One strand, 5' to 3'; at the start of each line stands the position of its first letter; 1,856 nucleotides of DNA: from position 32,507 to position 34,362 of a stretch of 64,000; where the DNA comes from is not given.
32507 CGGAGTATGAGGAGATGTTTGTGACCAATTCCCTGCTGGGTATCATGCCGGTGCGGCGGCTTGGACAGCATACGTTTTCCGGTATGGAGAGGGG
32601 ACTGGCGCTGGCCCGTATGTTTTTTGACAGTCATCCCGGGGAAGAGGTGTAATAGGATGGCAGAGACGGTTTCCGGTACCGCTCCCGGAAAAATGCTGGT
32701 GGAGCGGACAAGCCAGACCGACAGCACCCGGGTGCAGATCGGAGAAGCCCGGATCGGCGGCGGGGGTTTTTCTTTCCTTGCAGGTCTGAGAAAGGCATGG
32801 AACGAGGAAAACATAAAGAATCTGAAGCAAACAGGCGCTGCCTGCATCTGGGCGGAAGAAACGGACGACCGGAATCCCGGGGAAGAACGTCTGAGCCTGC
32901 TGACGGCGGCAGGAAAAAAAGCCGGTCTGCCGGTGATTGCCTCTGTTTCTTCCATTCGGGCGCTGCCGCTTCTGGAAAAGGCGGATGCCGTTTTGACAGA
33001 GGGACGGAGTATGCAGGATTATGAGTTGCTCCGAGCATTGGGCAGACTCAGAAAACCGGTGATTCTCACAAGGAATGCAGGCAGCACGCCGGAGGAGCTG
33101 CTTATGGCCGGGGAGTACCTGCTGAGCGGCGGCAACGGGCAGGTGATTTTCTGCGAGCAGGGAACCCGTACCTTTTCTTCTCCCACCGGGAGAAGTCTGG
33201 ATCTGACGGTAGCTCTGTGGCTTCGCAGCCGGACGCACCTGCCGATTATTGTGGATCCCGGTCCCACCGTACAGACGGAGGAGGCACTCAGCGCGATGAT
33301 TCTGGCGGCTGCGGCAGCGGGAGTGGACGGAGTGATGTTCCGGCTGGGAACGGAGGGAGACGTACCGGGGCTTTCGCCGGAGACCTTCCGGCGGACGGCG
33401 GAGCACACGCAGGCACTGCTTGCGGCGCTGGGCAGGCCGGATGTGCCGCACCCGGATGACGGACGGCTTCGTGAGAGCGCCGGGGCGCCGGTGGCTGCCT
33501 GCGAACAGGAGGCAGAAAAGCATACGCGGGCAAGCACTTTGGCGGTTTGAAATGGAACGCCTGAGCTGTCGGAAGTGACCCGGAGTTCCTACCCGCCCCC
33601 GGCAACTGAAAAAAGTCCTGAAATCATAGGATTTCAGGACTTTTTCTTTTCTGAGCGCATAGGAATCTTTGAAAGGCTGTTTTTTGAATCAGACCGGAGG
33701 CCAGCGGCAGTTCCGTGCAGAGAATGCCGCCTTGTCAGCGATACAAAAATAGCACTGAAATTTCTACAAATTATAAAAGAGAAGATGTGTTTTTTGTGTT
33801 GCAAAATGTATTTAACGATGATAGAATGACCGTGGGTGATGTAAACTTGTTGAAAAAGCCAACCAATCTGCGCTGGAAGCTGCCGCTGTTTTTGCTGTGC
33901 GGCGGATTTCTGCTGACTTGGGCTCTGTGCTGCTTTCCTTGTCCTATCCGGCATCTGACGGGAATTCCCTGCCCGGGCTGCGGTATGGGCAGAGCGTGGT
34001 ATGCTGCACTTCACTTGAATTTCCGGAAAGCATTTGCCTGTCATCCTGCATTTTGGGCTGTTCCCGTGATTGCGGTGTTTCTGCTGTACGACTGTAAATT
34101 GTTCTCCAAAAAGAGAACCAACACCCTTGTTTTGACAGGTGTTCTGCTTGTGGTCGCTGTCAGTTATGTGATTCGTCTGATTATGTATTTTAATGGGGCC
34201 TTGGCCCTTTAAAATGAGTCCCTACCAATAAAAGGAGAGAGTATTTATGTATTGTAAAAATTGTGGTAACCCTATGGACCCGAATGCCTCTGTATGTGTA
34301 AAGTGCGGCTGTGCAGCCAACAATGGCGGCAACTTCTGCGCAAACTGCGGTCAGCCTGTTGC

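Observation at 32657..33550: DAHP-synthase homolog with degenerate catalytic motifs as the fourth gene of the pabABC operon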

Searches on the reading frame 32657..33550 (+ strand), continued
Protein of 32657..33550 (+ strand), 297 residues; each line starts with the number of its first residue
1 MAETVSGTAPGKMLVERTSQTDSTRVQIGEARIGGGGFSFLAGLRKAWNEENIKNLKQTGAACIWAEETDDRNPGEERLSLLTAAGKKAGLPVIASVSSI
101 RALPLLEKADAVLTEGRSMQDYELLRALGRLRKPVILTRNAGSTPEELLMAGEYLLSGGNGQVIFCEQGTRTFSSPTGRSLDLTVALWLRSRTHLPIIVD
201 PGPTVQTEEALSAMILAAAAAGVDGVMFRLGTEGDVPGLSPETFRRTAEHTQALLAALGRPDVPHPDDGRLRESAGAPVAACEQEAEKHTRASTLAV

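Call 59: search_protein_families(library=pfam, proteins=[P0126, P0128, P0136, P0138, P0144, P0146, P0149, P0164, P0174, P0179], max_evalue=0.00001)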
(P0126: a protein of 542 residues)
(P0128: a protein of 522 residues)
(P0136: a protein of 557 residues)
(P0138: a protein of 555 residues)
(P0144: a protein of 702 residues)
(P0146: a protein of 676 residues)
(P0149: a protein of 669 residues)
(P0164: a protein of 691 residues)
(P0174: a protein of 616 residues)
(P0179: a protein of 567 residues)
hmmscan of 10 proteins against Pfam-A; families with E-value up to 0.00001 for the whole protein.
P0126 (542 aa): 3 families
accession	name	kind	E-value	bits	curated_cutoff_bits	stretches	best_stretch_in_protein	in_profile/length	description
PF00793.26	DAHP_synth_1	-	5.3e-72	242.4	25.5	1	283-516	10-256/270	DAHP synthetase I family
PF00800.23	PDT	-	1.2e-28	100.5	25.2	1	1-128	50-179/181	Prephenate dehydratase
PF01842.31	ACT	-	8.2e-09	35.5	27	1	153-213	2-61/66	ACT domain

P0128 (522 aa): 2 families
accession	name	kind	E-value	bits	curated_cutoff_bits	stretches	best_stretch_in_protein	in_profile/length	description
PF00793.26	DAHP_synth_1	-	5.8e-70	235.7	25.5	1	276-512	9-262/270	DAHP synthetase I family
PF04909.20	Amidohydro_2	-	6.4e-25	88.9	26.4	1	3-266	1-289/289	Amidohydrolase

P0136 (557 aa): 5 families
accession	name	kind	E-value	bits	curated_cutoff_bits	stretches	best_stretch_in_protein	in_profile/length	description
PF00793.26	DAHP_synth_1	-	1.1e-76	257.8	25.5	1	306-541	9-257/270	DAHP synthetase I family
PF01817.26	CM_2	-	1.2e-17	64.3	27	1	15-95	1-80/80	Chorismate mutase type II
PF00800.23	PDT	-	3.1e-11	43.9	25.2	1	111-175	1-61/181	Prephenate dehydratase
PF01842.31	ACT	-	1.9e-09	37.6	27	1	192-246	12-65/66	ACT domain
PF03102.20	NeuB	-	5.5e-07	29.7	22.1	1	362-553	54-237/241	NeuB family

P0138 (555 aa): 3 families
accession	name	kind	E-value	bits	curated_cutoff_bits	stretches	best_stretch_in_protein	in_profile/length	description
PF00793.26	DAHP_synth_1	-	9e-74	248.2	25.5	1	312-544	14-258/270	DAHP synthetase I family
PF00800.23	PDT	-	1.7e-44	152.2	25.2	1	102-280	1-179/181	Prephenate dehydratase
PF01817.26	CM_2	-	2.4e-14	53.7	27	1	7-86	1-80/80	Chorismate mutase type II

P0144 (702 aa): 4 families
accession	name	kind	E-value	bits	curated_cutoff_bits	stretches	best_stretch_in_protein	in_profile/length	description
PF00793.26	DAHP_synth_1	-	2.5e-81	273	25.5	1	434-668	9-256/270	DAHP synthetase I family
PF00800.23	PDT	-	1.2e-50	172.2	25.2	1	108-287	2-179/181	Prephenate dehydratase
PF01817.26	CM_2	-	1.1e-18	67.6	27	1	14-92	1-79/80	Chorismate mutase type II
PF03102.20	NeuB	-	2e-07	31.2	22.1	1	492-655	56-216/241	NeuB family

P0146 (676 aa): 4 families
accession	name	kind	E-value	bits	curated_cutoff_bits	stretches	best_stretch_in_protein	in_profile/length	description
PF00793.26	DAHP_synth_1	-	8.8e-64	215.4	25.5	1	425-663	9-263/270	DAHP synthetase I family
PF00800.23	PDT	-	4.3e-55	186.8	25.2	1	102-281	1-178/181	Prephenate dehydratase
PF01817.26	CM_2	-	4.6e-19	68.8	27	1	7-85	2-79/80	Chorismate mutase type II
PF03102.20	NeuB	-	5.3e-06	26.5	22.1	0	480-666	53-231/241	NeuB family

P0149 (669 aa): 4 families
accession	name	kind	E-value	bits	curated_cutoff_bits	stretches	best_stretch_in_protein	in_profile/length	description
PF00793.26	DAHP_synth_1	-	2.5e-79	266.4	25.5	1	423-660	9-259/270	DAHP synthetase I family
PF00800.23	PDT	-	5.7e-58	196.1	25.2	1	103-280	1-179/181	Prephenate dehydratase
PF01817.26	CM_2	-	1.1e-16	61.2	27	1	7-85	1-79/80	Chorismate mutase type II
PF03102.20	NeuB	-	1.3e-08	35.1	22.1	1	478-667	53-234/241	NeuB family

P0164 (691 aa): 4 families
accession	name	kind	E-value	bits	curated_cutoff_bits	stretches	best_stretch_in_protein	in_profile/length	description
PF00793.26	DAHP_synth_1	-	1.9e-75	253.7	25.5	1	446-674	16-256/270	DAHP synthetase I family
PF00800.23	PDT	-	1.1e-44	152.8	25.2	1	119-300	1-180/181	Prephenate dehydratase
PF01817.26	CM_2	-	3.1e-18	66.2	27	1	28-106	2-80/80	Chorismate mutase type II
PF03102.20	NeuB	-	2.5e-07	30.9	22.1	1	496-683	54-233/241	NeuB family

P0174 (616 aa): 3 families
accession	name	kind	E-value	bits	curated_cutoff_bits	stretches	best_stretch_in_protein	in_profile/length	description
PF00793.26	DAHP_synth_1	-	4e-77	259.2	25.5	1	373-608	9-257/270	DAHP synthetase I family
PF01817.26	CM_2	-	1.7e-16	60.6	27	1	24-103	1-80/80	Chorismate mutase type II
PF00800.23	PDT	-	2.6e-06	27.8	25.2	1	132-200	14-79/181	Prephenate dehydratase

P0179 (567 aa): 4 families
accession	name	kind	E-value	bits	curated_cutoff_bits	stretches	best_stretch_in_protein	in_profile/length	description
PF00793.26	DAHP_synth_1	-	9e-79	264.6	25.5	1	326-563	13-263/270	DAHP synthetase I family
PF00800.23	PDT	-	2e-58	197.7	25.2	1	9-187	1-179/181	Prephenate dehydratase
PF03102.20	NeuB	-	2.7e-09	37.3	22.1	1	376-564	52-232/241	NeuB family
PF01842.31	ACT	-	2.1e-07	31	27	1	205-266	5-65/66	ACT domain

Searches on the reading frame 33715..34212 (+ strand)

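Call 61: search_protein_families(library=pfam, proteins=[window:33715-34212:+], max_evalue=0.0001)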
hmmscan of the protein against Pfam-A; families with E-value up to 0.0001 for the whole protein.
window:33715-34212:+ (165 aa): 1 family
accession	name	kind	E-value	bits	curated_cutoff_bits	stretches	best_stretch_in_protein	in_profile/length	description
PF10825.13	DUF2752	-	7e-18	64.9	27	1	76-122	1-48/49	Protein of unknown function (DUF2752)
